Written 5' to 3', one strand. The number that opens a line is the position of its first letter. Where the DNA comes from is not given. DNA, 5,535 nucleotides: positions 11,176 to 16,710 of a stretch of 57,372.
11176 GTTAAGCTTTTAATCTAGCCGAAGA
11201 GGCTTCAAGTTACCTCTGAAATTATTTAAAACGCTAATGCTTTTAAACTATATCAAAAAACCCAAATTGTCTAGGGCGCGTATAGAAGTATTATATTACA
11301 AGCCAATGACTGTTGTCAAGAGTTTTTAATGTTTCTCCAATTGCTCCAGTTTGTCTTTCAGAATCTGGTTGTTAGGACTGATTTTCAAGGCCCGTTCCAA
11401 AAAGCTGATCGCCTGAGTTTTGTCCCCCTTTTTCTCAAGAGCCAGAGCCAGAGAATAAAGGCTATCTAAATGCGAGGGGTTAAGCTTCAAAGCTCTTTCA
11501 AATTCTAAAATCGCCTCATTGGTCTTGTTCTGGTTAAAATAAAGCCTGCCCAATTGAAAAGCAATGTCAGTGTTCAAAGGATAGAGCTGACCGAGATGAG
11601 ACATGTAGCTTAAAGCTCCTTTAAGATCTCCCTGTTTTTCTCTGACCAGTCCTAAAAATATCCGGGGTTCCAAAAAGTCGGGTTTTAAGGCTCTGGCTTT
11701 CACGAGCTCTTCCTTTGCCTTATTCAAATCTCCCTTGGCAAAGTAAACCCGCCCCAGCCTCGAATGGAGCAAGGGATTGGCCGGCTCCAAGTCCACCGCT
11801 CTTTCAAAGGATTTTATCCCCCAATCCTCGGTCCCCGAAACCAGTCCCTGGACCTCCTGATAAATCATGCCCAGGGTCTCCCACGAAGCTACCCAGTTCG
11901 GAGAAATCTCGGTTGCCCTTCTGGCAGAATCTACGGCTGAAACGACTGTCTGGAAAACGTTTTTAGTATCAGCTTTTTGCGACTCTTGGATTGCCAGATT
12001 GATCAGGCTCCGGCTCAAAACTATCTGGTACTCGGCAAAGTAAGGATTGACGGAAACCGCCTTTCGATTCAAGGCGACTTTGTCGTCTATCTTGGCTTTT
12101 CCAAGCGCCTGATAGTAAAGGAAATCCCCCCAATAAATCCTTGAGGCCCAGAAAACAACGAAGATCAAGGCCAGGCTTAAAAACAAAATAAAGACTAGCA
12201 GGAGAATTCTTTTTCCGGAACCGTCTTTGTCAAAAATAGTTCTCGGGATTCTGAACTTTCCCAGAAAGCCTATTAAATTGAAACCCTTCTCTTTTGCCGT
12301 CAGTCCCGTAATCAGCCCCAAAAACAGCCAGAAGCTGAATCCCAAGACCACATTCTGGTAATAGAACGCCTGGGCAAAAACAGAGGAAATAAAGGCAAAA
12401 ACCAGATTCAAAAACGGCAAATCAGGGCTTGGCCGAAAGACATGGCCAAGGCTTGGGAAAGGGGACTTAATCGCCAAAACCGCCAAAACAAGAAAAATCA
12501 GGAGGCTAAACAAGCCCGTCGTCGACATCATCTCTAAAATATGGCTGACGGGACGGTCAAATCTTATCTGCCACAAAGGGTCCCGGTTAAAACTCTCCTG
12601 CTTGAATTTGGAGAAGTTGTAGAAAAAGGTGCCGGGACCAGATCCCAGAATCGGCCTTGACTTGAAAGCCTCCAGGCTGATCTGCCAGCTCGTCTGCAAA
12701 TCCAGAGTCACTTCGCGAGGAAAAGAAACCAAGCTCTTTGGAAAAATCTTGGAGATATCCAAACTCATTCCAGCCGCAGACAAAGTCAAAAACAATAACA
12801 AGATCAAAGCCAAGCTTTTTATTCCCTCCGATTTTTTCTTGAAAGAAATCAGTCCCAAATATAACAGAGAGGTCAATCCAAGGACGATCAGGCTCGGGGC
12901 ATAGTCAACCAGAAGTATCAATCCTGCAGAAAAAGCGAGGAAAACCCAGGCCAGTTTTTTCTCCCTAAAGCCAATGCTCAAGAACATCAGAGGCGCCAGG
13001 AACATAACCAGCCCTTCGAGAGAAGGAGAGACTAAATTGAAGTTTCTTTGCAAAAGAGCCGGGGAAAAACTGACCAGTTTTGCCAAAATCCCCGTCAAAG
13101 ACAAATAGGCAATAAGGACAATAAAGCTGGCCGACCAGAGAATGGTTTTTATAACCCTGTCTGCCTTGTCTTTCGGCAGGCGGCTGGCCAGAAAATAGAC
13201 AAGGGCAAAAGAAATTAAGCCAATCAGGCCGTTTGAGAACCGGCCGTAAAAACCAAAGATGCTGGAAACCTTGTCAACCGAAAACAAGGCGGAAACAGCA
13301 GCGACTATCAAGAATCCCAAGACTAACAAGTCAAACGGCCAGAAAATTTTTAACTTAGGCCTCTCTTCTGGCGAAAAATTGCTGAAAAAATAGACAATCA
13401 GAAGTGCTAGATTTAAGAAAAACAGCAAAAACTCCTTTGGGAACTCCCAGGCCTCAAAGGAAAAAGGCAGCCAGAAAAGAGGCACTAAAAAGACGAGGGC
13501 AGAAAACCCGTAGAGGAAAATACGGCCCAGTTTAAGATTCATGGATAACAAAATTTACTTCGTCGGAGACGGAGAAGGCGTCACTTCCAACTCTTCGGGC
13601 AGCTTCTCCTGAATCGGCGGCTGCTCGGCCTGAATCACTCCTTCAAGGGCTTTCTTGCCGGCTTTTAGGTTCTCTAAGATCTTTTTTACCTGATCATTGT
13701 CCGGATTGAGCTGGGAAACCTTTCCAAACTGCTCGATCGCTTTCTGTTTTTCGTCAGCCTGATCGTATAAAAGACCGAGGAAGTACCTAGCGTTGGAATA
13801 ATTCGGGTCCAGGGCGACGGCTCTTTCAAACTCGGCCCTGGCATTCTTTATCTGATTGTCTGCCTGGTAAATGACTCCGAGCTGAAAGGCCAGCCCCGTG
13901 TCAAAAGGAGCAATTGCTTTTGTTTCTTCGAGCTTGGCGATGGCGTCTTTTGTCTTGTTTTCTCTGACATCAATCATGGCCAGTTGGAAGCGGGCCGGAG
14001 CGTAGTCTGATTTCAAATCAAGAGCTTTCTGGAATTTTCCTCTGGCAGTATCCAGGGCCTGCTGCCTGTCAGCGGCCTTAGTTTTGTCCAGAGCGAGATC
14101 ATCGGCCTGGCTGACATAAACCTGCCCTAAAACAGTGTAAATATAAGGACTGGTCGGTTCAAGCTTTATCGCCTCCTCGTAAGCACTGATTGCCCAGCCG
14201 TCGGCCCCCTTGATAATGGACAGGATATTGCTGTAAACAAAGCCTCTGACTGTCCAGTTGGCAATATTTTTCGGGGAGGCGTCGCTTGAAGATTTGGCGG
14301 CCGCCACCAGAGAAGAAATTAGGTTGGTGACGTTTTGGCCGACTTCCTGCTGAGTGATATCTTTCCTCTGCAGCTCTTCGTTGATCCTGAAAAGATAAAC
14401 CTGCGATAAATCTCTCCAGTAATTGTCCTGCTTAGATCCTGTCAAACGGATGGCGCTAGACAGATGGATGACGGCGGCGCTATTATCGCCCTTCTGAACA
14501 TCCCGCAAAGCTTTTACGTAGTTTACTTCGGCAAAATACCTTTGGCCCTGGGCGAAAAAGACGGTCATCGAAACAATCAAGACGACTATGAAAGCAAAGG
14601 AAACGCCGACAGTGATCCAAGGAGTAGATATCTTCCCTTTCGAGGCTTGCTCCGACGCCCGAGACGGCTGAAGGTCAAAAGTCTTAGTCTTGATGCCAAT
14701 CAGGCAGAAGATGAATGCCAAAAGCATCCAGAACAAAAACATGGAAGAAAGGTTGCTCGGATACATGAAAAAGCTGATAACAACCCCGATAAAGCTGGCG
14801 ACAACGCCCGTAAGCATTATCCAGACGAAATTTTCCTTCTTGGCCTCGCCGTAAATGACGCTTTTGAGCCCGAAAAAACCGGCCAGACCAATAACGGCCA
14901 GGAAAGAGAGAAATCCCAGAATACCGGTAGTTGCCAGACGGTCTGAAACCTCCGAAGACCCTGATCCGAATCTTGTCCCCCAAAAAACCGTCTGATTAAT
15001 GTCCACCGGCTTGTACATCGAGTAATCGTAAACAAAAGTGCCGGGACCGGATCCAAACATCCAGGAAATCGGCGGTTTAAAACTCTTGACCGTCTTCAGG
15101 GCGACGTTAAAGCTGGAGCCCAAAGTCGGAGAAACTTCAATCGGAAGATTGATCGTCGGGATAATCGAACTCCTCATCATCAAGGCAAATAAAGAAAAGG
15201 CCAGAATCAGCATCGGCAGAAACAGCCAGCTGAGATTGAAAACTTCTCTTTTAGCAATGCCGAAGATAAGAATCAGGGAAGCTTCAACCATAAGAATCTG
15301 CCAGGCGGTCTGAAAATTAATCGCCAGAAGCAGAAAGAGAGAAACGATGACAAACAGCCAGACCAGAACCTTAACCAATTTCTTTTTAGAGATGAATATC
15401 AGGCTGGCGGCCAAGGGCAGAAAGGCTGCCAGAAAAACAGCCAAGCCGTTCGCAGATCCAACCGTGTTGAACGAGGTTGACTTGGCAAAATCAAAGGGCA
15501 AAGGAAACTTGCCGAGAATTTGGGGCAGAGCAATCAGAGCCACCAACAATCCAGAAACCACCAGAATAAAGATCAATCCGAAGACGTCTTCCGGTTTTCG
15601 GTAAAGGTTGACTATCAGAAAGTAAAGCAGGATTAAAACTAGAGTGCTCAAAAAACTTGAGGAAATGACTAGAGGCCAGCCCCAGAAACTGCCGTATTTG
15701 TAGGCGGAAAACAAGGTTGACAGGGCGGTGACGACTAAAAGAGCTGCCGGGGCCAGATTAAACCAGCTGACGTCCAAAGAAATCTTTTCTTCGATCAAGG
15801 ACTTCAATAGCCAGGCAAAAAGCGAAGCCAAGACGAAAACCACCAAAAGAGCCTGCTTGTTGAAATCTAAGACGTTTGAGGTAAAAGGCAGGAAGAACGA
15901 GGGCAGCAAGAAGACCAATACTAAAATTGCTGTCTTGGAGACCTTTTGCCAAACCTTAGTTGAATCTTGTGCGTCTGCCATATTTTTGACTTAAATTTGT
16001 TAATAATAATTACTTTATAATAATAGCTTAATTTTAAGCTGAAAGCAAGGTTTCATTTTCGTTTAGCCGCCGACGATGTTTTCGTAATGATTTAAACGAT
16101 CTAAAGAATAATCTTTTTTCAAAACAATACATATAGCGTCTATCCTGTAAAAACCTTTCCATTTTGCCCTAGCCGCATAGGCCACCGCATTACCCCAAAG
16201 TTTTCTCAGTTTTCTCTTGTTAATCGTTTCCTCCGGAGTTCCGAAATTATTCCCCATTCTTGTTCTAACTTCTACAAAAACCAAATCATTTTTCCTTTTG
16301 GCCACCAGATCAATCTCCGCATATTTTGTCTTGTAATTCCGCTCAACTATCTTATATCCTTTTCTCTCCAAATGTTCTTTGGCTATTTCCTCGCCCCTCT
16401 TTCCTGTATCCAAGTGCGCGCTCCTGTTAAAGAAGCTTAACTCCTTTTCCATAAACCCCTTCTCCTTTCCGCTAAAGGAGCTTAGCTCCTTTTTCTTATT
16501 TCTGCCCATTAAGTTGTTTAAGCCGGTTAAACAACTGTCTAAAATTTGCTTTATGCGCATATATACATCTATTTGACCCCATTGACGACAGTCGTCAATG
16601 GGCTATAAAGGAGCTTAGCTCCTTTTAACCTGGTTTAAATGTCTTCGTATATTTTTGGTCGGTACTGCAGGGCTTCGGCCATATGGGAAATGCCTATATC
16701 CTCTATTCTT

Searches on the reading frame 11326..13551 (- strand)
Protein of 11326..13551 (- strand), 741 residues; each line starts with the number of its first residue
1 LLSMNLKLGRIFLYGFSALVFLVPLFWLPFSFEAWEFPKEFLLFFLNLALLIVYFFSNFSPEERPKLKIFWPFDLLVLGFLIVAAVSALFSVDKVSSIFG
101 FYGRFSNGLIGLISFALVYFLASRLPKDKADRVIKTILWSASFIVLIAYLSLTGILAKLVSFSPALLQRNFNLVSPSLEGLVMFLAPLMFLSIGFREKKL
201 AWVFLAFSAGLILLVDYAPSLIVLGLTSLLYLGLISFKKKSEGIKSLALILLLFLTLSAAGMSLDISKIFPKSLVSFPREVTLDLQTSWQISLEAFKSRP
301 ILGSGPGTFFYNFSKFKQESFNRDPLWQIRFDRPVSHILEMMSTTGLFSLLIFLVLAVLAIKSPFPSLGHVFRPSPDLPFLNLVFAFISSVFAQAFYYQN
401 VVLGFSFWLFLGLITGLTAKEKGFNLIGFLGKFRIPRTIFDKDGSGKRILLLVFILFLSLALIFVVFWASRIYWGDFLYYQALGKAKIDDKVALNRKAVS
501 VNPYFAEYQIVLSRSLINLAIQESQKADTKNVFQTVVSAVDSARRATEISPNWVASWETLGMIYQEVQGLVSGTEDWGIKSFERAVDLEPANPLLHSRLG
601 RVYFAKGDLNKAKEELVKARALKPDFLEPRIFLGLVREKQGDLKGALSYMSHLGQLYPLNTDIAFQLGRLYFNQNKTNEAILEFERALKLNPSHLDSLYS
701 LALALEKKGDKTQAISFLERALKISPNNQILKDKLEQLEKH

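Call 38: search_protein_families(library=pfam, proteins=[window:11326-13551:-], max_evalue=0.001)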
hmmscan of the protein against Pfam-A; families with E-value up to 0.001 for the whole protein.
window:11326-13551:- (741 aa): 16 families
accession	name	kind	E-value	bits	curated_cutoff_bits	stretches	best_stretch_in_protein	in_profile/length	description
PF07719.23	TPR_2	-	2.7e-26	89.9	27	3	664-694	4-34/34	Tetratricopeptide repeat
PF13181.12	TPR_8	-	1.4e-21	75.1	25.7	2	696-728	2-34/34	Tetratricopeptide repeat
PF00515.34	TPR_1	-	9.3e-21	73.2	27.8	2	696-728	2-34/34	Tetratricopeptide repeat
PF13414.12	TPR_11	-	1.3e-20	73.2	26.8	3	668-709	1-42/42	TPR repeat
PF14559.12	TPR_19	-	1.2e-18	67.6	25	3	674-730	4-60/68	Tetratricopeptide repeat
PF13432.12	TPR_16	-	1.1e-16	61.3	32.7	1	666-728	2-64/65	Tetratricopeptide repeat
PF13431.12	TPR_17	-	2.5e-16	58.9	24.4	1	684-715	2-33/34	Tetratricopeptide repeat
PF13428.12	TPR_14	-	3.6e-15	55.4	23.5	0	697-729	3-35/44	Tetratricopeptide repeat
PF13174.12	TPR_6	-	3.8e-12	46.4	26.3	0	696-727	1-32/33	Tetratricopeptide repeat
PF23914.1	TPR_CcmH_CycH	-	8.5e-12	45.6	42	1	667-729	56-121/158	Cytochrome c-type biogenesis protein H TPR domain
PF13424.12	TPR_12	-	1.8e-09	38.1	30.1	1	666-725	8-75/77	Tetratricopeptide repeat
PF13371.12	TPR_9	-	9.4e-08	32.4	35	1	668-731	2-65/73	Tetratricopeptide repeat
PF12895.13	ANAPC3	-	1.3e-07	32.3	27.2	1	661-720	23-81/82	Anaphase-promoting complex, cyclosome, subunit 3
PF13176.12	TPR_7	-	1.9e-07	31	27.9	0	697-727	1-31/36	Tetratricopeptide repeat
PF04932.20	Wzy_C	-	9e-06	26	31.7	1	207-354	4-149/149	O-Antigen ligase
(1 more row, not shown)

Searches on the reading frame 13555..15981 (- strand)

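Call 38: search_protein_families(library=pfam, proteins=[window:13555-15981:-], max_evalue=0.001)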
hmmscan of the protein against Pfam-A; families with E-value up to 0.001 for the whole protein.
window:13555-15981:- (808 aa): 14 families
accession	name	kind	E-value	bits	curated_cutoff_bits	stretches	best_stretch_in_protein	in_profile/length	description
PF13414.12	TPR_11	-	4.9e-17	61.8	26.8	2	597-625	13-41/42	TPR repeat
PF07719.23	TPR_2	-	4.7e-14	51.7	27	1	699-728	5-34/34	Tetratricopeptide repeat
PF14559.12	TPR_19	-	7e-13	49.1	25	1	707-771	3-67/68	Tetratricopeptide repeat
PF13431.12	TPR_17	-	4.8e-11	42.5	24.4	0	600-625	1-26/34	Tetratricopeptide repeat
PF00515.34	TPR_1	-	6.9e-11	41.9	27.8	0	730-762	2-34/34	Tetratricopeptide repeat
PF13432.12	TPR_16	-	9.7e-09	36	32.7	1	701-758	3-60/65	Tetratricopeptide repeat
PF13181.12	TPR_8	-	1.8e-08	34.3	25.7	0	699-728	5-34/34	Tetratricopeptide repeat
PF13428.12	TPR_14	-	1.2e-07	32.1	23.5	0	699-736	5-42/44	Tetratricopeptide repeat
PF23914.1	TPR_CcmH_CycH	-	1.7e-06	28.4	42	0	701-769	56-127/158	Cytochrome c-type biogenesis protein H TPR domain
PF13371.12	TPR_9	-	2.7e-05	24.5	35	0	703-771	3-71/73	Tetratricopeptide repeat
PF13424.12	TPR_12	-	5e-05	23.8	30.1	0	699-755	6-71/77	Tetratricopeptide repeat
PF24575.1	TPR_Slam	-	0.00011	23.1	35.2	0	633-680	53-100/104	Surface lipoprotein assembly modifier, N-terminal TPR repeats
PF09976.15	TPR_21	-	0.00036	20.8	25.5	1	626-723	75-174/193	Tetratricopeptide repeat-like domain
PF12895.13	ANAPC3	-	0.00082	20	27.2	0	709-764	3-57/82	Anaphase-promoting complex, cyclosome, subunit 3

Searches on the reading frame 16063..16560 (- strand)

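Call 13: search_protein_families(library=pfam, proteins=[window:16063-16560:-], max_evalue=0.01)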
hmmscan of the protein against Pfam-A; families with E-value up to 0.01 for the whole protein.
window:16063-16560:- (165 aa): 4 families
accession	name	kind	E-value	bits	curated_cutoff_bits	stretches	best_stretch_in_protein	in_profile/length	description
PF02021.23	UPF0102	-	1.4e-25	89.9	23.6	1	56-145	1-80/80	Uncharacterised protein family UPF0102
PF08378.17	NERD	-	2.9e-07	31.4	22.1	1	53-117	2-73/111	Nuclease-related domain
PF04471.18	Mrr_cat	-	5.5e-05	23.7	21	1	54-131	7-79/115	Restriction endonuclease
PF01939.22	NucS_C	-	0.00016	22.1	24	1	61-103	12-55/124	Endonuclease NucS C-terminal domain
